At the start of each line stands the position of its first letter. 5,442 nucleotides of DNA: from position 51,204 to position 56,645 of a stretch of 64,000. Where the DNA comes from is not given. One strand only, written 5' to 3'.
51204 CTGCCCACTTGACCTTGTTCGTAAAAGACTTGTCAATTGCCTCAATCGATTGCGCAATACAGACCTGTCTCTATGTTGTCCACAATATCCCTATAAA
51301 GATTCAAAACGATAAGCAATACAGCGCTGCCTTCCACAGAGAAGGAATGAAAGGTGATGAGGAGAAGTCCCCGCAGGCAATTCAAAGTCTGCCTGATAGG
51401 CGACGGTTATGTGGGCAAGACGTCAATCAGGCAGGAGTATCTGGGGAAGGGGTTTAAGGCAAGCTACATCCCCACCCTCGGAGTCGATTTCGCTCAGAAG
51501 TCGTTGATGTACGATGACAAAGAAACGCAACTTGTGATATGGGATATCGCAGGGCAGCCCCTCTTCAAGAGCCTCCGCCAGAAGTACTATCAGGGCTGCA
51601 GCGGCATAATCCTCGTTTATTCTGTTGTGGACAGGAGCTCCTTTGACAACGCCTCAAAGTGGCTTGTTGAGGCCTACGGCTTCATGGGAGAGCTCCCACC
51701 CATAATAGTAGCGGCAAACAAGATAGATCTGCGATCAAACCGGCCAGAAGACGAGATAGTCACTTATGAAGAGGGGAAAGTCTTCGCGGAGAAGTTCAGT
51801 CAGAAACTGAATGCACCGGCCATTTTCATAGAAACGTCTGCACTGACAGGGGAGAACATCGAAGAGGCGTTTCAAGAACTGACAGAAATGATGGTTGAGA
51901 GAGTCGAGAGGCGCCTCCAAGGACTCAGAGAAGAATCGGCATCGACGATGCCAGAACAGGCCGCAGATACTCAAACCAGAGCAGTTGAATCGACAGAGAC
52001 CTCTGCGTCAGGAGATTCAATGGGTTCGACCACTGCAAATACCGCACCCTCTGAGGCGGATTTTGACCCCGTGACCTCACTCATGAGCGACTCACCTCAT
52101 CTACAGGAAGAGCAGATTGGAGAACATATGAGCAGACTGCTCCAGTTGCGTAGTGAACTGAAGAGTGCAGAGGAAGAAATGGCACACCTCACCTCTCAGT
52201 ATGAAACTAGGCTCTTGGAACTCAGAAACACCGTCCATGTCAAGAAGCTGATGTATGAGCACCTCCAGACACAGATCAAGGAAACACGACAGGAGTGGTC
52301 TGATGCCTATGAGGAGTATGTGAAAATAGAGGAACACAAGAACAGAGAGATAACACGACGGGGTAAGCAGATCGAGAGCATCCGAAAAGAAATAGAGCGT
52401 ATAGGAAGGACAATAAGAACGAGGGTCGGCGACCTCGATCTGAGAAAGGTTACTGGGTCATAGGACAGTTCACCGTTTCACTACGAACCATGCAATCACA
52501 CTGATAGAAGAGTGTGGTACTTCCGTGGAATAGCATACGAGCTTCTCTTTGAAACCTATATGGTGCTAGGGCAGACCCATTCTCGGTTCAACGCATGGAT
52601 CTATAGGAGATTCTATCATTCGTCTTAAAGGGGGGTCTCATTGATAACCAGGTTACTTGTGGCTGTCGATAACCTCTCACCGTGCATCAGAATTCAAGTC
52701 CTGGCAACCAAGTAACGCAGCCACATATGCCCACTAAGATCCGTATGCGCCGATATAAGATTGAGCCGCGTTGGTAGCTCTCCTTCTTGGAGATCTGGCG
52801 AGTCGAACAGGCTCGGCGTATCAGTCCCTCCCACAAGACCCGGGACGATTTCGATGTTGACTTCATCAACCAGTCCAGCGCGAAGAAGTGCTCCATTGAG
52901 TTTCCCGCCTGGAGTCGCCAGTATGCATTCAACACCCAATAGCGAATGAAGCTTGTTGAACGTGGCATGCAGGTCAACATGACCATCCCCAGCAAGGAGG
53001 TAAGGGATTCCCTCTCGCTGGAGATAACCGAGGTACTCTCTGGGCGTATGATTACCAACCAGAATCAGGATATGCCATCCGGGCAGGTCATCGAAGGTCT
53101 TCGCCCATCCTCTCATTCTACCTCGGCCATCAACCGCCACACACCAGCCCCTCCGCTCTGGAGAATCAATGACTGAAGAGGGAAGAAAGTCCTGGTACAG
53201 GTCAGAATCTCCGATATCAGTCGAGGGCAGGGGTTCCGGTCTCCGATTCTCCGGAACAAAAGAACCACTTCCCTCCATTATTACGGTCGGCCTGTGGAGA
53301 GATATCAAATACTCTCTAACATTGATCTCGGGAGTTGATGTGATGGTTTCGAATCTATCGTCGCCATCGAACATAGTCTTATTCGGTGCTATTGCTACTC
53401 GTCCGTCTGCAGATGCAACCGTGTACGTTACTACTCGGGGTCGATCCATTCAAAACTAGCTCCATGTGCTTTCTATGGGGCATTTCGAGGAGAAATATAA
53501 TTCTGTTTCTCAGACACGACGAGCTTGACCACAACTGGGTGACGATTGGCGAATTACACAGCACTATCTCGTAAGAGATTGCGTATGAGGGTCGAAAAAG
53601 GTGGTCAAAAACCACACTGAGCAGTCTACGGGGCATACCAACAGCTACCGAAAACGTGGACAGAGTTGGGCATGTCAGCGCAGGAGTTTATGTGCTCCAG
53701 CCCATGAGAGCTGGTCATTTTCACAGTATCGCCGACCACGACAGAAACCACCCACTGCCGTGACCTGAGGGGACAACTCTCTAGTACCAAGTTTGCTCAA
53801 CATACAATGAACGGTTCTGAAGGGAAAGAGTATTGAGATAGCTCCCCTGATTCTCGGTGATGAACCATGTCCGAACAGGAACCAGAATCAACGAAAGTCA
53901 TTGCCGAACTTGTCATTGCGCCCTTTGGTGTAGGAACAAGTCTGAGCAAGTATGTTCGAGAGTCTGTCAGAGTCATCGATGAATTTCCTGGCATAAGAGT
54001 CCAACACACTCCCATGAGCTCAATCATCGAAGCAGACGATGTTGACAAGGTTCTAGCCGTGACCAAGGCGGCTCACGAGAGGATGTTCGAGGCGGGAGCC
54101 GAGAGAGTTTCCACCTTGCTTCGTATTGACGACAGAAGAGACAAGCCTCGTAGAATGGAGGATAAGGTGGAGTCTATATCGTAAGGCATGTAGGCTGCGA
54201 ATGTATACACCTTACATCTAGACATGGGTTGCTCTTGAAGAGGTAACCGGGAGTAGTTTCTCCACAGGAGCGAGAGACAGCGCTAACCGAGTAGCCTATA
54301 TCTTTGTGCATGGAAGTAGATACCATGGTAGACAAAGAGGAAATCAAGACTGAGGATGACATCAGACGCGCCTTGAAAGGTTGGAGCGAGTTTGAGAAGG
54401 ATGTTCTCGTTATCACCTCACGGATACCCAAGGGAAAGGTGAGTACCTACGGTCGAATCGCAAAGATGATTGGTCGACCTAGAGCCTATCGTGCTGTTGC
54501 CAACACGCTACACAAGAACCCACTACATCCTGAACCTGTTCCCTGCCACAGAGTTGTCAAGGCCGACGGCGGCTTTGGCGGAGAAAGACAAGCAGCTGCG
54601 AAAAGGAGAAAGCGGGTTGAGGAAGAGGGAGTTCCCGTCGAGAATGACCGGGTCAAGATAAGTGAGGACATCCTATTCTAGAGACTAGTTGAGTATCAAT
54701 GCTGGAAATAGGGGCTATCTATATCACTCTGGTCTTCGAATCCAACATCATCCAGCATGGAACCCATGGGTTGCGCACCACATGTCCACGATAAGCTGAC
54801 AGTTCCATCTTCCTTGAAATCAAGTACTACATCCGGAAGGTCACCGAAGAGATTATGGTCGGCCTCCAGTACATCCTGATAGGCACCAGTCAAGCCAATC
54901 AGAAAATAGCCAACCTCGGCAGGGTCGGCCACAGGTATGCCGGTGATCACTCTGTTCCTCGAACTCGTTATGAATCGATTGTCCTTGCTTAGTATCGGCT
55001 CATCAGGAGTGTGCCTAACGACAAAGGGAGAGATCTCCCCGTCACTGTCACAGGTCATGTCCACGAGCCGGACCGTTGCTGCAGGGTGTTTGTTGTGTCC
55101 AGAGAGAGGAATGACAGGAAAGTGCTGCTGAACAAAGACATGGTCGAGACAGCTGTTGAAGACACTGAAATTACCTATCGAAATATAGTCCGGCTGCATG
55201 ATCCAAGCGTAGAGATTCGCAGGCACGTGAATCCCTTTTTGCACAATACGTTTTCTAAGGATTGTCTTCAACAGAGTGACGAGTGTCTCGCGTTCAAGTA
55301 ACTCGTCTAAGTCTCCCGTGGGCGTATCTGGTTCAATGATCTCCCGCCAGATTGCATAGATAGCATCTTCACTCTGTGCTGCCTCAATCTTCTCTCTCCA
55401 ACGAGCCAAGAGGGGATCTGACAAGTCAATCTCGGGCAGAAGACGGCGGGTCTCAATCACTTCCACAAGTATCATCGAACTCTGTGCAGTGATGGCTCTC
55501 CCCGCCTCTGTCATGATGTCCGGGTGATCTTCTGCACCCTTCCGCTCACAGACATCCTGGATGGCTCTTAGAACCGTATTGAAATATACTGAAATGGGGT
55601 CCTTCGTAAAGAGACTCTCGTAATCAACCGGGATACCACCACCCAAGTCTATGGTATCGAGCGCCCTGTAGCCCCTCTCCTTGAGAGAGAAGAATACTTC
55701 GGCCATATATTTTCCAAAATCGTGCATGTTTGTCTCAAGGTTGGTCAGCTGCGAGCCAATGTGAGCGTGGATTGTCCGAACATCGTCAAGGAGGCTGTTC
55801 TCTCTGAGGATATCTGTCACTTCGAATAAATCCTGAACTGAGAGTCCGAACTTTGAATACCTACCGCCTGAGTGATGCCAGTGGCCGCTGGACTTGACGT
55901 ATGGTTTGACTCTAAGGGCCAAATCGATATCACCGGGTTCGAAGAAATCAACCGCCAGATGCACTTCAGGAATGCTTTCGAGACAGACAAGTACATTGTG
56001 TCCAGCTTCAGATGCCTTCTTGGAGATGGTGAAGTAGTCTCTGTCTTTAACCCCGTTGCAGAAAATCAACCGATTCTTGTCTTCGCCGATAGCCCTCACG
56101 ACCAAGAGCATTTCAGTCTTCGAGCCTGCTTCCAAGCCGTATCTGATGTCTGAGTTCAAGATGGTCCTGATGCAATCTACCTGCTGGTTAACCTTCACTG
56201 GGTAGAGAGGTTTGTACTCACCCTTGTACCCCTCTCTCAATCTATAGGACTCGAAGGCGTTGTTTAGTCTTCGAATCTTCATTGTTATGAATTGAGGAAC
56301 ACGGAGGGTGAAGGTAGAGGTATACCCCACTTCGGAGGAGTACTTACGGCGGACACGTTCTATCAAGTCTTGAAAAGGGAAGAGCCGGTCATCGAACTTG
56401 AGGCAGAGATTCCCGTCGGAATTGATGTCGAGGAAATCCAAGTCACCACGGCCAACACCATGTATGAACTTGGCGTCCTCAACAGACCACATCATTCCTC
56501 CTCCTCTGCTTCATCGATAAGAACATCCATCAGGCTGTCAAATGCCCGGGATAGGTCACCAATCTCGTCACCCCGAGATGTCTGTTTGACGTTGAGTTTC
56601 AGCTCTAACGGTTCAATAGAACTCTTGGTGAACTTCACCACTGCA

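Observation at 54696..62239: Candidate novel signalling/scaffold operon: propeller-ZnR-WH protein, dCache-HAMP-TPR-vWA protein, dCache-HAMP stub and arginine decarboxylase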

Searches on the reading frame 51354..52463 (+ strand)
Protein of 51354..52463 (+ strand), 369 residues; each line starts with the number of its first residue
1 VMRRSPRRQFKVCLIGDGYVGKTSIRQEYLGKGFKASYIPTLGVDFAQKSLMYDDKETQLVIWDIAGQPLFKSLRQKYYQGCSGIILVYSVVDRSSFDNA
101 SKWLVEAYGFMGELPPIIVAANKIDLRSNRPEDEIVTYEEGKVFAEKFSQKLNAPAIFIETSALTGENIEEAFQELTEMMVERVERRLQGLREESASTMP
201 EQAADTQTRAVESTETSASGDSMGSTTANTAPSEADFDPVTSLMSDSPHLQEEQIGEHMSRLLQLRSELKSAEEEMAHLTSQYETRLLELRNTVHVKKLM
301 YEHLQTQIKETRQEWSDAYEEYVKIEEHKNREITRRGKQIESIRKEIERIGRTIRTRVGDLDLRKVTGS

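Call 32: search_protein_families(library=pfam, proteins=[window:51354-52463:+], max_evalue=5)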
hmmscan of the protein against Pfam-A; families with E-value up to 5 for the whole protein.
window:51354-52463:+ (369 aa): 14 families
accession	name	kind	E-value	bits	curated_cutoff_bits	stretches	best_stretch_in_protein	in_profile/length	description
PF00071.28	Ras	-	2.1e-42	144.9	21.6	1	11-180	1-160/162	Ras family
PF08477.19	Roc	-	1.8e-26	93.2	27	1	11-125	1-119/119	Ras of Complex, Roc, domain of DAPkinase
PF00025.27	Arf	-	5.3e-15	55.8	22.3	1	7-179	12-173/174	ADP-ribosylation factor family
PF00009.33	GTP_EFTU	-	2.7e-05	24.3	26.5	1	52-179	63-185/188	Elongation factor Tu GTP binding domain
PF04899.17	MbeD_MobD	-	8.9e-05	23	21.6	1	301-355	12-66/70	MbeD/MobD like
PF01926.29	MMR_HSR1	-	0.00052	20.5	21.9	1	11-123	1-113/113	50S ribosome-binding GTPase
PF04740.18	LXG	-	0.0013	19.1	26.5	1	264-354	103-193/202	LXG domain of WXG superfamily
PF09787.14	Golgin_A5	-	0.0096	15.9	31.7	1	247-347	55-155/305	Golgin subfamily A member 5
PF04670.18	Gtr1_RagA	-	0.013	15.4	22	1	11-184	1-180/232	Gtr1/RagA G protein conserved region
PF18136.6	DNApol_Exo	-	0.17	11.5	26.7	1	162-203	8-49/282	DNA mitochondrial polymerase exonuclease domain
PF20882.2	Sos7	-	0.5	11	27.3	1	242-290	22-71/75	Kinetochore protein Sos7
PF14362.11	DUF4407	-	0.7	9.6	31.3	1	218-350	131-221/297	Domain of unknown function (DUF4407)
PF06103.16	DUF948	-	1.3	9.7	37.2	0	262-311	21-70/89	Bacterial protein of unknown function (DUF948)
PF08702.15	Fib_alpha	-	3.2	8.4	29.9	1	222-284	64-126/143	Fibrinogen alpha/beta chain family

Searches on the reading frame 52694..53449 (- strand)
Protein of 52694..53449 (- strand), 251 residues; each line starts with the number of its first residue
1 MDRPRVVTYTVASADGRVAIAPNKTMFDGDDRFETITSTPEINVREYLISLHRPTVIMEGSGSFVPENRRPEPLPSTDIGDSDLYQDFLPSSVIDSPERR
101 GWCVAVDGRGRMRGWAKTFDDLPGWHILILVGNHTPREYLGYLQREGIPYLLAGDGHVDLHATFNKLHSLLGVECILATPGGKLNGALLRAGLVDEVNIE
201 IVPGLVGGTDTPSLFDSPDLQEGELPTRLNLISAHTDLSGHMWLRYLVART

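Call 32: search_protein_families(library=pfam, proteins=[window:52694-53449:-], max_evalue=5)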
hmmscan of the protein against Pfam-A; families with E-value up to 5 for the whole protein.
window:52694-53449:- (251 aa): 2 families
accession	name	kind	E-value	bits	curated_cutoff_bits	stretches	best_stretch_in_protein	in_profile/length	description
PF01872.23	RibD_C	-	8.4e-13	49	24.1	1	127-236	97-190/197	RibD C-terminal domain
PF10509.15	GalKase_gal_bdg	-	0.23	11.5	23.1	1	226-240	17-31/49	Galactokinase galactose-binding signature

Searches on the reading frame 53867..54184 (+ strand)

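Call 32: search_protein_families(library=pfam, proteins=[window:53867-54184:+], max_evalue=5)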
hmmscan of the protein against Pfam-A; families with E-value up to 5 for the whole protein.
window:53867-54184:+ (105 aa): 3 families
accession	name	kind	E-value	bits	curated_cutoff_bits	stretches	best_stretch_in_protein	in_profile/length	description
PF01910.22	Thiamine_BP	-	6.2e-27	93.8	24.9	1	13-104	1-91/92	Thiamine-binding protein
PF21961.1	AppA_4HB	-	0.032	15.2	27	1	48-86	19-57/81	AppA, four helix bundle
PF00258.30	Flavodoxin_1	-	0.12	13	25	1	64-92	104-132/143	Flavodoxin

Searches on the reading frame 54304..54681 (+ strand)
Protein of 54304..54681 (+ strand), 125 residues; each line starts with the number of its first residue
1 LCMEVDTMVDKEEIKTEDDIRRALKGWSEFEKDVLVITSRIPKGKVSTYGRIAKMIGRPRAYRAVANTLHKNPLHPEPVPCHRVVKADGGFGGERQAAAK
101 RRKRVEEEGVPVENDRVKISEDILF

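Call 32: search_protein_families(library=pfam, proteins=[window:54304-54681:+], max_evalue=5)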
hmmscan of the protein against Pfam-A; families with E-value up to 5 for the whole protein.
window:54304-54681:+ (125 aa): 1 family
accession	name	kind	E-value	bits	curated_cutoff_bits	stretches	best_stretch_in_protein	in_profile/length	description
PF01035.26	DNA_binding_1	-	1.3e-25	89.4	27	1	29-110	1-81/81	6-O-methylguanine DNA methyltransferase, DNA binding domain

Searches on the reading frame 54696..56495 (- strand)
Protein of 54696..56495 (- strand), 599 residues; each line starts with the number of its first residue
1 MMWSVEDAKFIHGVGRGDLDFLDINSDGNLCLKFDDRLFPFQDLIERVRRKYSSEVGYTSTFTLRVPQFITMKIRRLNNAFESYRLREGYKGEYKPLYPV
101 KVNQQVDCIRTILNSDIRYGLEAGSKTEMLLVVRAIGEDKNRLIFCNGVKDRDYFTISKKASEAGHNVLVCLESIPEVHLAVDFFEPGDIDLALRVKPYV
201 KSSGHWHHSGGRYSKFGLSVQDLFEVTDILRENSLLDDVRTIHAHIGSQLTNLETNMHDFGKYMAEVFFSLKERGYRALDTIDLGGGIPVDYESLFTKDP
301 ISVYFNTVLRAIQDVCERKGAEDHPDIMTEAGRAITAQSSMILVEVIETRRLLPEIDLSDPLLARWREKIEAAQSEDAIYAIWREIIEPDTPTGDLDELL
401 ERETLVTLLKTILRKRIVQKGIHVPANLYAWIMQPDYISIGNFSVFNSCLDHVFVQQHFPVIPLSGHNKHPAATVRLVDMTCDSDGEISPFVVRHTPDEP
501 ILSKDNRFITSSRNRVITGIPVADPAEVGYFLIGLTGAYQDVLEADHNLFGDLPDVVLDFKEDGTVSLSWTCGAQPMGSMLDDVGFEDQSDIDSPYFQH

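Call 3: search_protein_families(library=pfam, proteins=[window:54696-56495:-], max_evalue=0.1)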
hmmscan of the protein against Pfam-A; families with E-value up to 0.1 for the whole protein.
window:54696-56495:- (599 aa): 1 family
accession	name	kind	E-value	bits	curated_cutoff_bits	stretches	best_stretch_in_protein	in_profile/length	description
PF02784.22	Orn_Arg_deC_N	-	9.6e-30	104.2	23.4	1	90-337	15-247/247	Pyridoxal-dependent decarboxylase, pyridoxal binding domain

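Call 4: search_protein_families(library=ncbifam, proteins=[window:54696-56495:-], max_evalue=0.1)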
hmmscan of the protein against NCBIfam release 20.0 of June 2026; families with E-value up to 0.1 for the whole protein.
window:54696-56495:- (599 aa): 6 families
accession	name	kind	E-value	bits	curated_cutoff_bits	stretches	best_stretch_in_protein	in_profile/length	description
NF003763.0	PRK05354.1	equivalog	1.8e-104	350.6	369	1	2-589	8-592/636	biosynthetic arginine decarboxylase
TIGR01273.1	speA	equivalog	3.5e-96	323.1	624.1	1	14-588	12-585/624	arginine decarboxylase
TIGR01048.1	lysA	equivalog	5.8e-27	94.2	297.9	1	74-349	32-296/417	diaminopimelate decarboxylase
NF006515.0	PRK08961.1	equivalog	6.2e-16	57.5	802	1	97-348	530-759/861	bifunctional aspartate kinase/diaminopimelate decarboxylase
TIGR03099.1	dCO2ase_PEP1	hypoth_equivalog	2e-12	46.9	478.45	1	92-350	48-294/398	pyridoxal-dependent decarboxylase, exosortase A system-associated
NF052544.1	OrLyDeCDokD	equivalog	9.4e-10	37.7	700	1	69-348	51-321/461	ornithine/lysine decarboxylase DokD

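Call 41: search_solved_structures(query=window:54696-56495:-, max_evalue=1e-10, show_alignments=1)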
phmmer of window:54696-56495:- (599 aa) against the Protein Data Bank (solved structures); distinct sequences matched with E-value up to 1e-10: 6.
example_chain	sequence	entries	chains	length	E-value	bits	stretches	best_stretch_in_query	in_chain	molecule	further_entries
3nzq_A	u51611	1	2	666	2.2e-63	217.7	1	21-391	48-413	Biosynthetic arginine decarboxylase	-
3nzp_A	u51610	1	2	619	4.5e-61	210.1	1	26-587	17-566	Arginine decarboxylase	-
3n2o_A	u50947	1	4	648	1.5e-53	185.3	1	63-572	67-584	Biosynthetic arginine decarboxylase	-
4xg1_A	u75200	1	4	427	2.9e-11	45.6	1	96-349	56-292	Diaminopimelate decarboxylase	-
1tuf_A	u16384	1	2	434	4.7e-11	44.9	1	75-346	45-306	Diaminopimelate decarboxylase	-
1twi_A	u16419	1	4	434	4.7e-11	44.9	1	75-346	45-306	Diaminopimelate decarboxylase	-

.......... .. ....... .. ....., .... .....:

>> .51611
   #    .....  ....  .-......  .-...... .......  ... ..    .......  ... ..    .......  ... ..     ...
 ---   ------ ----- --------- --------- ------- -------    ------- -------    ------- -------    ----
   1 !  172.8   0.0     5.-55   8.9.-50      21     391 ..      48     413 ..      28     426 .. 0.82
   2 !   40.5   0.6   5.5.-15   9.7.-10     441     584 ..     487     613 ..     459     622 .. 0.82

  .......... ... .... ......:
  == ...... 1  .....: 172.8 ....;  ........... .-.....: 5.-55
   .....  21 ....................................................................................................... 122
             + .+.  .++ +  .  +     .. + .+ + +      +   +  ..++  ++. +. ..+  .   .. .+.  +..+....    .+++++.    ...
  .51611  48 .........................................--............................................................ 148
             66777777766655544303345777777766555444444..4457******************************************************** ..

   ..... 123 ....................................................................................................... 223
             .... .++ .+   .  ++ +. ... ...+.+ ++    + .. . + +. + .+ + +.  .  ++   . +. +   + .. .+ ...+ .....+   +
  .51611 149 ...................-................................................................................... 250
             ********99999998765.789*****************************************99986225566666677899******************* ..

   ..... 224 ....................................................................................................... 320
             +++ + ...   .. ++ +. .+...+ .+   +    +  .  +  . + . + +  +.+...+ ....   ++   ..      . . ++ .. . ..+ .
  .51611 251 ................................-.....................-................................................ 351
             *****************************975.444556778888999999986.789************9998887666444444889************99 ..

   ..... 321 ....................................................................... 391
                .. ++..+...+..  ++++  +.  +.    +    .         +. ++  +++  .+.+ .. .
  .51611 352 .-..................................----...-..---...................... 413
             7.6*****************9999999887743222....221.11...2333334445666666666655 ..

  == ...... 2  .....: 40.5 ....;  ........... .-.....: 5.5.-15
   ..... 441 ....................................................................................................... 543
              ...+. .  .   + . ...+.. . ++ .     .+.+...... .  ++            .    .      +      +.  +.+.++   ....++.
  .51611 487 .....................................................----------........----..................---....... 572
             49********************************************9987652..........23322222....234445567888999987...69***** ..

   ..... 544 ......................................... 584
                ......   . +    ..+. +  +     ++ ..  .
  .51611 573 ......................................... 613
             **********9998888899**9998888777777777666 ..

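Call 76: search_protein_families(library=padloc, proteins=[window:54696-56495:-], max_evalue=0.01)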
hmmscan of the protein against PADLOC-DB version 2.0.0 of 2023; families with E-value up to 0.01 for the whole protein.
window:54696-56495:- (599 aa): 0 families
